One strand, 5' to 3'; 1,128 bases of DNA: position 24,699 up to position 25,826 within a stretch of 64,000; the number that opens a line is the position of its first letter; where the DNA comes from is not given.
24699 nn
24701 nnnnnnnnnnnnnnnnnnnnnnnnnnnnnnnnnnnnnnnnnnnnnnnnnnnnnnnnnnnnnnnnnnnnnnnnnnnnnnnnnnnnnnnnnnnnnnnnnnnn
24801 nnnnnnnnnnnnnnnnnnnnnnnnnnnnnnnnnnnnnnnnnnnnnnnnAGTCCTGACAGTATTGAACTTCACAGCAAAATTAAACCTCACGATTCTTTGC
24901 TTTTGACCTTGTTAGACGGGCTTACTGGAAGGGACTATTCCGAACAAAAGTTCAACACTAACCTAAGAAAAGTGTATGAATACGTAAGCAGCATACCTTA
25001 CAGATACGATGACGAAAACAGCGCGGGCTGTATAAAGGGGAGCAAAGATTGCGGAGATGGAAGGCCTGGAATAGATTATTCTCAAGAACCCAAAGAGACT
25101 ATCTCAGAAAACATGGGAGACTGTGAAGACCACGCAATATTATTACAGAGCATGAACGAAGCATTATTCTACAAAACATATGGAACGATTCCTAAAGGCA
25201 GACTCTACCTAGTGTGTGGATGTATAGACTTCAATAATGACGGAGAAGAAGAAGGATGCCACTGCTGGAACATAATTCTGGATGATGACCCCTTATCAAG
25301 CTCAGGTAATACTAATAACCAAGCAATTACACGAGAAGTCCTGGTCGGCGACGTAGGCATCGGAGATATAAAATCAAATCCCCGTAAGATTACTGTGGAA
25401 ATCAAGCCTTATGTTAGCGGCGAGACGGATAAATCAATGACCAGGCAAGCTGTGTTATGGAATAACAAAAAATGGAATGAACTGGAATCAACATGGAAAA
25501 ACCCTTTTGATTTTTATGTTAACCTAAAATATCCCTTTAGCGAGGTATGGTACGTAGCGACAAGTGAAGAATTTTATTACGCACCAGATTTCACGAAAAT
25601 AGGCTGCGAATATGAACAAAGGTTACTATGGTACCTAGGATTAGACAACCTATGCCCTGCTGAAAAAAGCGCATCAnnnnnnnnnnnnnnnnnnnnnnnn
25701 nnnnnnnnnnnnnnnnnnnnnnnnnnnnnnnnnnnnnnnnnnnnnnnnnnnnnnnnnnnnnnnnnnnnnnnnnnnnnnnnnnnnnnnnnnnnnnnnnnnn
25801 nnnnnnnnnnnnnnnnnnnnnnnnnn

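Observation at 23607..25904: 765-aa secreted cysteine-rich modular protein ending in a transglutaminase-like protease domain and a Trp-rich tail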

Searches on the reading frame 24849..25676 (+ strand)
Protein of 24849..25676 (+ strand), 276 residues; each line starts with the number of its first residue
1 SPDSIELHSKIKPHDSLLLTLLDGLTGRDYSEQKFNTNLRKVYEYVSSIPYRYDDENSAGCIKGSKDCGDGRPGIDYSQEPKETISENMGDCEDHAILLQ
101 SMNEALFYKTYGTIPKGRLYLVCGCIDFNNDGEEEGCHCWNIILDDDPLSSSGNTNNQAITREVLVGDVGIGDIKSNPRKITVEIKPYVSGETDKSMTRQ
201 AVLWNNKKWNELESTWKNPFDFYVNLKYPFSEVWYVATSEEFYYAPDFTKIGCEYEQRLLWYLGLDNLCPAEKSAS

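Call 18: find_homologous_proteins(query=A1, max_evalue=1)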
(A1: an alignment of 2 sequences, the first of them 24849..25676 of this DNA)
Query A1 (2 sequences) (276 aa, profile of the alignment): 13 proteins with E <= 1 among 2811 candidates.
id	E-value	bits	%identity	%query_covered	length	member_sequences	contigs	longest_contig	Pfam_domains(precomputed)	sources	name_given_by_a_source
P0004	7.1e-57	211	41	89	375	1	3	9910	-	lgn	-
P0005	8.0e-52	194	40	87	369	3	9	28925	PF24656.2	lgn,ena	-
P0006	2.2e-51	193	39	95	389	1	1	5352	PF24656.2,PF01841.26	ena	-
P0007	3.8e-51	192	40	88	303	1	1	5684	PF06035.18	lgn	-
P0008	5.1e-50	188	42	86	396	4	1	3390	PF24656.2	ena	-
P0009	1.5e-49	187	40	87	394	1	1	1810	PF21164.3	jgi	-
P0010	1.5e-48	184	40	87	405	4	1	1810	PF21164.3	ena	-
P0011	1.3e-47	180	39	88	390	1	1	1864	PF24656.2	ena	-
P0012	2.6e-45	173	39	89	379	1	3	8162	-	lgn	-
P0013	1.2e-25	108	31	86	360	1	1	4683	-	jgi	-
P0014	2.2e-8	52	40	38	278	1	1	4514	PF01841.26,PF04473.19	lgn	-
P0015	1.2e-7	49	40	29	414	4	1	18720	-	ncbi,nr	ncbi:hypothetical protein BRD56_02815 [Thermoplasmatales archaeon SW_10_69_26]|nr:MAG: hypothetical 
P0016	8.1e-6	43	49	22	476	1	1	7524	PF04473.19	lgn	-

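Call 24: search_protein_representatives(alignment_id=A1)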
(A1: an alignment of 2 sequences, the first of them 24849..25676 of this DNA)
Query: 2 sequences, 300 profile positions. Proteins with E-value up to 0.001 (for the whole library): 115; up to 1e-10: 30; up to 1e-30: 11. The best 115 are listed.
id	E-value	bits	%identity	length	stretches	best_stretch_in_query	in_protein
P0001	2.7e-168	575.1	-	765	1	11-295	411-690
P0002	5.6e-157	537.9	-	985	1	1-300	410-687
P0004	2.3e-57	210.8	-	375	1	18-271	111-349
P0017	7.5e-56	205.8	-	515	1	23-267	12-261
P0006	7.1e-52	192.8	-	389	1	22-280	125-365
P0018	4.0e-49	183.8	-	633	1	21-268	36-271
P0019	4.7e-49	183.5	-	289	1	19-271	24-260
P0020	4.1e-47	177.2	-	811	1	22-270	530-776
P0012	8.4e-46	172.9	-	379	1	20-273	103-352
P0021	7.6e-38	146.7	-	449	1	19-271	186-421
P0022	2.3e-33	132.0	-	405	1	22-270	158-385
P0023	1.0e-27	113.5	-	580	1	16-267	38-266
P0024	2.1e-26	109.1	-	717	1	11-268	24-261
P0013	3.8e-26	108.3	-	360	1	22-268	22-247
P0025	8.1e-26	107.2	-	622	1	14-268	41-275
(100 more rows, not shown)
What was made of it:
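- Family: an exhaustive profile search of 1.84 billion representatives gives 115 hits, about 25 of which cover the whole domain (call 24).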

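Call 30: search_solved_structures(query=A4, max_evalue=10, show_alignments=4)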
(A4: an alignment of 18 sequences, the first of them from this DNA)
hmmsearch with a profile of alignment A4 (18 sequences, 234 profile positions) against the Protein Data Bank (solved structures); distinct sequences matched with E-value up to 10: 2.
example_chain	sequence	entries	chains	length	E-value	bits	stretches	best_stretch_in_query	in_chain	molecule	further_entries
4fgo_A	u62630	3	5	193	1.1e-06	31.5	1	20-79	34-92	Periplasmic protein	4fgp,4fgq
4u65_E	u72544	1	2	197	1.3e-05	27.9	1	42-79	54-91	Putative cystine protease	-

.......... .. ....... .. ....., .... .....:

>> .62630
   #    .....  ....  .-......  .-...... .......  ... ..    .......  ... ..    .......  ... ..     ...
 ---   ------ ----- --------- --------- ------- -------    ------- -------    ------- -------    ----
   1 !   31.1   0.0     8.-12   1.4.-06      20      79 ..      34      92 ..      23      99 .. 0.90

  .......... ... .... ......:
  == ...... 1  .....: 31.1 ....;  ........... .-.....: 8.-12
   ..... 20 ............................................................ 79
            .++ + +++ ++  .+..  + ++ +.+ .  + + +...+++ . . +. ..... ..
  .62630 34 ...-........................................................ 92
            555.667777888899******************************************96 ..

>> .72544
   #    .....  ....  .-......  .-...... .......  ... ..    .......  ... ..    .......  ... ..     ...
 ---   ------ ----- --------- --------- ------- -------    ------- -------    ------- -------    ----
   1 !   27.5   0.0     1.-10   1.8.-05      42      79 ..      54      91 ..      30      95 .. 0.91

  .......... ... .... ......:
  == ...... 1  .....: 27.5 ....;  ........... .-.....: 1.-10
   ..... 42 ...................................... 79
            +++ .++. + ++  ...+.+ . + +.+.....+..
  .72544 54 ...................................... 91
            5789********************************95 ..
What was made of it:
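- The profile search of PDB finds LapG (4fgo, E 1.1e-6; 4u65) (call 30).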

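Call 31: predict_structure(alignment_id=A4)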
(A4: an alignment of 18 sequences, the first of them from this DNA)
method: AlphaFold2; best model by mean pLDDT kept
length: 253 residues; sequences in the alignment: 18
mean_pLDDT: 84.1   pTM: 0.88
mean pLDDT of the five models: 84.1, 84.0, 83.9, 83.3, 81.8
residues with pLDDT >= 90: 121; 70-90: 89; 50-70: 26; < 50: 17
segments of 3 or more residues with pLDDT < 50: 145-149, 188-194, 251-253
pLDDT, mean of each block of 10 residues (from residue 1): 94 98 96 95 91 74 71 93 95 98 95 93 86 91 54 80 85 87 58 63 88 78 84 96 70 47
secondary structure, 60 per line:
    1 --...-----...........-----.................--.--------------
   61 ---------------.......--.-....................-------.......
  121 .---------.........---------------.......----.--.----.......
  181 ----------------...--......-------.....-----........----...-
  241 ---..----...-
elements in order: H11-21 H27-43 H76-82 H87-106 E114-121 E131-139 E155-161 E174-180 E197-199 E202-207 H215-219 E225-232 E237-239
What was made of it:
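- On Transglutaminase-like cysteine-peptidase superfamily: The AF2 helix 506-525 starts at the Cys (call 31).
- Fold: the AF2 model has pLDDT 84 and pTM 0.88, and the Cys starts helix 506-525 (call 31).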

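Call 36: fold_search(model_id=the predicted structure, library=pdb)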
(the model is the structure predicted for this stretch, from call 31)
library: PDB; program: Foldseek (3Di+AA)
matches with E <= 10: 194; with E <= 0.001: 0
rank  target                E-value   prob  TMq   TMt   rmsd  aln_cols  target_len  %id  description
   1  4fgo                  1.3e-03  1.00  0.38  0.52   7.8       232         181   16  Legionella pneumophila LapG (calcium-bound) (released 2012-06-20)
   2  4u65_E                2.9e-03  0.99  0.31  0.42  12.1       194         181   16  Structure of the periplasmic output domain of the Legionella pneumophila LapD ortholog CdgS9 in complex with Pseudomon (released 2014-08-13)
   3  4fgq_A                3.3e-03  1.00  0.41  0.55   6.3       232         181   15  Legionella pneumophila LapG (released 2012-06-20)
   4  9y6s_8G               7.6e-03  0.99  0.35  0.16   7.9       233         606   12  96-nm repeat of the Leishmania tarentolae doublet microtubule (released 2025-12-17)
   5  4fgq_B                1.2e-02  1.00  0.39  0.52   6.4       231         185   14  Legionella pneumophila LapG (released 2012-06-20)
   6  4nv7_A                4.5e-02  0.38  0.32  0.31  16.5       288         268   11  Crystal Structure of Mesorhizobium Loti Arylamine N-acetyltransferase 1 In Complex With CoA (released 2015-01-21)
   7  8j07_7                6.4e-02  0.51  0.34  0.16  19.3       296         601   10  96nm repeat of human respiratory doublet microtubule and associated axonemal complexes (released 2023-07-26)
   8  8z4f_A                1.1e-01  0.57  0.27  0.23   8.6       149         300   13  Pseudomurein Endoisopeptidases PeiP (released 2024-10-30)
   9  6ug1_A                2.0e-01  0.47  0.30  0.17   7.0       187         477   15  Sequence impact in DNA duplex opening by the Rad4/XPC nucleotide excision repair complex (released 2021-03-31)
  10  4guz_A                2.0e-01  0.23  0.27  0.24  12.1       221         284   10  Structure of the arylamine N-acetyltransferase from Mycobacterium abscessus (released 2013-10-23)
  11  4yir_A                2.3e-01  0.21  0.24  0.14  11.5       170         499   15  Crystal structure of Rad4-Rad23 crosslinked to an undamaged DNA (released 2015-03-11)
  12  6ubf_A                2.5e-01  0.23  0.29  0.17  11.1       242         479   14  Role of Beta-hairpin motifs in the DNA duplex opening by the Rad4/XPC nucleotide excision repair complex (released 2020-10-14)
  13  8glv_Eb               2.5e-01  0.23  0.32  0.07  21.3       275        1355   10  96-nm repeat unit of doublet microtubules from Chlamydomonas reinhardtii flagella (released 2023-05-31)
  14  9mvu_A                2.6e-01  0.02  0.10  0.06  15.1       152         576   10  C6 Herpes Virus Simplex Neutralizing Nanobody Bound to HSV Glycoprotein gB (released 2025-08-13)
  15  8h3a_M                2.6e-01  0.01  0.08  0.06  22.8       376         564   11  Cryo-EM Structure of the KBTBD2-CRL3~N8(removed)-CSN complex (released 2023-10-11)
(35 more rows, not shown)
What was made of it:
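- On Transglutaminase-like cysteine-peptidase superfamily: The top Foldseek hits are all transglutaminase-fold proteins, with LapG at prob 1.0 (calls 31, 36).
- Closest known: LapG / DvhG. Same: It is the best PDB match by profile (E 1.1e-6, call 30) and by fold (prob 1.0, call 36).
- Closest known: PeiW / PeiP pseudomurein endoisopeptidases. Same: They appear in the fold search (call 36).
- Foldseek ranks LapG first (prob 1.0), followed by other transglutaminase-fold proteins: NAT, PeiP/PeiW, Rad4 and PNGase (call 36). Foldseek scores to LapG are modest (TM 0.38-0.55, E about 1e-3; call 36). PeiP and PeiW appear among the fold matches (call 36).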

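Call 47: search_protein_families(library=pfam, alignment_id=A5, max_evalue=0.01)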
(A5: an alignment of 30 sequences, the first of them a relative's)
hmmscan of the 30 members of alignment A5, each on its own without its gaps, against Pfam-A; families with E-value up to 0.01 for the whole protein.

A. member 1, P0014 (278 aa): 2 families
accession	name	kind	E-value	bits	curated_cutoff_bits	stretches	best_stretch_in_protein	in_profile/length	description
PF01841.26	Transglut_core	-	4.4e-07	30.6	23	1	95-191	11-92/108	Transglutaminase-like superfamily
PF04473.18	DUF553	-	2.1e-05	24.4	20.5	1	106-196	21-103/140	Transglutaminase-like domain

B. families by the number of members that match (of 30 scanned): 10 families
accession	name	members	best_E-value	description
PF04473.18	DUF553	28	1.3e-10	Transglutaminase-like domain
PF01841.26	Transglut_core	26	2.3e-07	Transglutaminase-like superfamily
PF13405.12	EF-hand_6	9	0.00034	EF-hand domain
PF24656.1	CEPT76_peptidase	6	9.1e-09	CEP76 peptidase-like domain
PF13202.12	EF-hand_5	6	9.1e-06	EF hand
PF00036.39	EF-hand_1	5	9.6e-05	EF hand domain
PF13499.12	EF-hand_7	5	0.00062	EF-hand domain pair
PF18204.6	PGF-CTERM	1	1.8e-05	PGF-CTERM motif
PF13517.12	FG-GAP_3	1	0.00087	FG-GAP-like repeat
PF21740.2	DUF6866_C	1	0.0036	Family of unknown function (DUF6866) C-terminal domain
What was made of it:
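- Closest known: DUF553. Different: The DUF553 relatives carry an EF-hand before the domain (call 47) and a short C-terminal half with V-D-N-A-Y-S. The present family lacks the EF-hand loop and has the insertion plus the ELE.TW and FNSQ motifs.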

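Call 49: find_related_loci(query=A4, collection=genome_contigs, flank=6000)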
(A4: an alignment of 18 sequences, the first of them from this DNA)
Query A4 (253 aa) in genome_contigs; peptide patterns used: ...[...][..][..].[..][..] (x = any residue, [..] = any of these).
600 stretches matched a pattern (row limit reached: there are more); 45 encode a relative of the query (tblastn E <= 1e-3); 45 distinct loci.
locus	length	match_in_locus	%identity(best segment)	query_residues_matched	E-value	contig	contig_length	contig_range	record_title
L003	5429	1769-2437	28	6-246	4e-17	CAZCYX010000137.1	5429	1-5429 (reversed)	MAG TPA_asm: uncultured Candidatus Bathyarchaeia archaeon isolate binchicken_co187_15 genome assembly, contig: NODE_1799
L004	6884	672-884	32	39-133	3e-8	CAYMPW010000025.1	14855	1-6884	MAG TPA_asm: uncultured Methanomassiliicoccales archaeon isolate SRP335695_co1_114 genome assembly, contig: NODE_1859_le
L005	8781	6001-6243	36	16-110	3e-8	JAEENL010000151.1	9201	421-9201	MAG: Lachnospiraceae bacterium isolate Tb.RUG.262 NODE_4728173_length_9201_cov_1.425942, whole genome shotgun sequence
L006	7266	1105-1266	37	37-104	1e-7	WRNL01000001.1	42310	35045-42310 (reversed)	MAG: Methanomassiliicoccaceae archaeon isolate Th196P4bin4 JGI24702J35022_10000080, whole genome shotgun sequence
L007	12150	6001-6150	36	69-118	1e-7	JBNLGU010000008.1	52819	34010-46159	MAG: Pontiella sp. isolate C1.bin.1.strict NODE_8_length_52819_cov_4.389424, whole genome shotgun sequence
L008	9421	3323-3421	61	69-101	7e-7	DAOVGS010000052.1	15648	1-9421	MAG TPA_asm: Hadesarchaea archaeon isolate CSMAG_1141 CSMAG_1141_k141_2476380_length_15648_cov_9.0000, whole genome shot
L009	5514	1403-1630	32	40-125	6e-7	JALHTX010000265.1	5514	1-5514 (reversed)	MAG: Thermoplasmatota archaeon isolate PFL35 seq_3068294, whole genome shotgun sequence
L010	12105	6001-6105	60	71-105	1e-6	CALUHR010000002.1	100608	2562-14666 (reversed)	MAG: Candidatus Methanomethylophilaceae archaeon isolate E16__bin99 genome assembly, contig: E16__k127_3478273, whole ge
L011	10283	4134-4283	36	69-118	1e-6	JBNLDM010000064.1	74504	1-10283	MAG: Pontiella sp. isolate C1C2.bin.5.orig k141_1710528, whole genome shotgun sequence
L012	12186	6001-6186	35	65-129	2e-6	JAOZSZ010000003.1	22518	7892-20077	MAG: Pontiella sp. isolate GMC7.concoct.205 GMC7_646_length_22518_cov_7.782309, whole genome shotgun sequence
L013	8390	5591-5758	36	71-137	2e-6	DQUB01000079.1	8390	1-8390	MAG TPA_asm: Pyrodictium sp. isolate SZUA-1443 k95_43946, whole genome shotgun sequence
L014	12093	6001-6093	55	67-97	3e-6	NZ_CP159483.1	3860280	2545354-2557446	Ahrensia marina strain ac1 chromosome, complete genome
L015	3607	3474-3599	47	71-117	3e-6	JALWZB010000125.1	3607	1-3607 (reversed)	MAG: Desulfurococcales archaeon isolate T2_metabat1_scaf2bin.068 T2_NODE_65622_length_3607_cov_1.721839, whole genome sh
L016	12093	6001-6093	52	67-97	5e-6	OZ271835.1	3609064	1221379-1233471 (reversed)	MAG: Hyphomicrobiales bacterium isolate 60d999c5-ff15-46dc-a31b-95639e25dfbe genome assembly, chromosome: 1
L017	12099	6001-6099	61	69-101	6e-6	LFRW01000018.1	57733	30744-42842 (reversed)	MAG: Methanomicrobia archaeon DTU008 scaffold946, whole genome shotgun sequence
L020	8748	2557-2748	30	65-141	1e-5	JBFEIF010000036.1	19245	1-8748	MAG: Sulfurimonadaceae bacterium isolate Mix_mud01.2020.11.11 k141_591454_length_19245_cov_14.0574, whole genome shotgun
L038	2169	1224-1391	36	70-138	4e-5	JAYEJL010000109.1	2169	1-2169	MAG: Thermotogota bacterium isolate MAG164 MAG164_109, whole genome shotgun sequence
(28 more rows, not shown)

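Call 50: find_encoding_contigs(protein=P0005, flank=10000, max_places=2)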
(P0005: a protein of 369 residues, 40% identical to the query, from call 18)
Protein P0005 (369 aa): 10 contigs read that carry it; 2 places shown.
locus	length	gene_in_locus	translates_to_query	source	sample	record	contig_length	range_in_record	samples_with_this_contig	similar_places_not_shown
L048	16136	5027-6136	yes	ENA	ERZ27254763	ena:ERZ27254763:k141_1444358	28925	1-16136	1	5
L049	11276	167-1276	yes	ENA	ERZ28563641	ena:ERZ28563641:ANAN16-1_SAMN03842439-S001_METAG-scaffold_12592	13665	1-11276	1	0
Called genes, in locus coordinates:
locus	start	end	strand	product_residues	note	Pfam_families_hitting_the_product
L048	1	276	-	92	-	?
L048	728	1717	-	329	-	PF00814:TsaD, PF22521:HypF_C_2 (weak)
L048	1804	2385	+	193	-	-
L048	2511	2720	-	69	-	-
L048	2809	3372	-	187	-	-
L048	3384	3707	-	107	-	-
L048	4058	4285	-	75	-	-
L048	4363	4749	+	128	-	-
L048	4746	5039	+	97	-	-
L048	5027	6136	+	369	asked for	PF24656:CEPT76_peptidase (faint)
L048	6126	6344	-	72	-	-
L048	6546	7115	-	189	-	PF00239:Resolvase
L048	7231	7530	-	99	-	-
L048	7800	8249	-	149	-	-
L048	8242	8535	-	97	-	-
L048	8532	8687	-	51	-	PF12441:CopG_antitoxin (weak)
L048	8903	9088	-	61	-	PF04014:MazE_antitoxin (weak)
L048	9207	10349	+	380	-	-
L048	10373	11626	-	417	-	-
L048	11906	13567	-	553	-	PF00206:Lyase_1, PF08328:ASL_C, PF10397:ADSL_C (weak)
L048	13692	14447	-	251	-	PF00459:Inositol_P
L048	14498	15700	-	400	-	PF00365:PFK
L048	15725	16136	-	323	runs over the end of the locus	PF01259:SAICAR_synt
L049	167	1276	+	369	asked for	PF24656:CEPT76_peptidase (faint)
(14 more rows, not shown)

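Call 51: find_encoding_contigs(protein=P0004, flank=6000, max_places=2)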
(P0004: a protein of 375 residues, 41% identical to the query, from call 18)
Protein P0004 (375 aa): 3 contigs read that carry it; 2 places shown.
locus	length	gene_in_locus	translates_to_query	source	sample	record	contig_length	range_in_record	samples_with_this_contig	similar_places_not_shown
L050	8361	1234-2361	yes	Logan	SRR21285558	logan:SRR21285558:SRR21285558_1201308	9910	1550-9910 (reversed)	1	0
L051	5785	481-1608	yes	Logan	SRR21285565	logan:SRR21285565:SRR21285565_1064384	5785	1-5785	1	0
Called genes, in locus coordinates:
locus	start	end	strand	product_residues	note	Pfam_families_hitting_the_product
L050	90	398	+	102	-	-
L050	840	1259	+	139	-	-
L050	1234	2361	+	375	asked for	-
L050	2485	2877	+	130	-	-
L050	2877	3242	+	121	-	-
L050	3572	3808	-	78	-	-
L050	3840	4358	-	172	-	-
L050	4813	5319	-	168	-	-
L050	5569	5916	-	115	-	-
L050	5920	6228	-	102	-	-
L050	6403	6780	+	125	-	-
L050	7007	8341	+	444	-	PF00270:DEAD, PF04851:ResIII, PF00271:Helicase_C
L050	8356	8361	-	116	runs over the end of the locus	PF00520:Ion_trans (weak), PF07885:Ion_trans_2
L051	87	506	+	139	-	-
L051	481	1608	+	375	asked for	-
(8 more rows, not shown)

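Call 55: search_dna_similar(query=window:24849-25676:+, collection=phages, mode=protein, max_evalue=0.001, max_rows=10)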
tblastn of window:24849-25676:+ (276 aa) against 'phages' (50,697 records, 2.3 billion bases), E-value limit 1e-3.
No match.
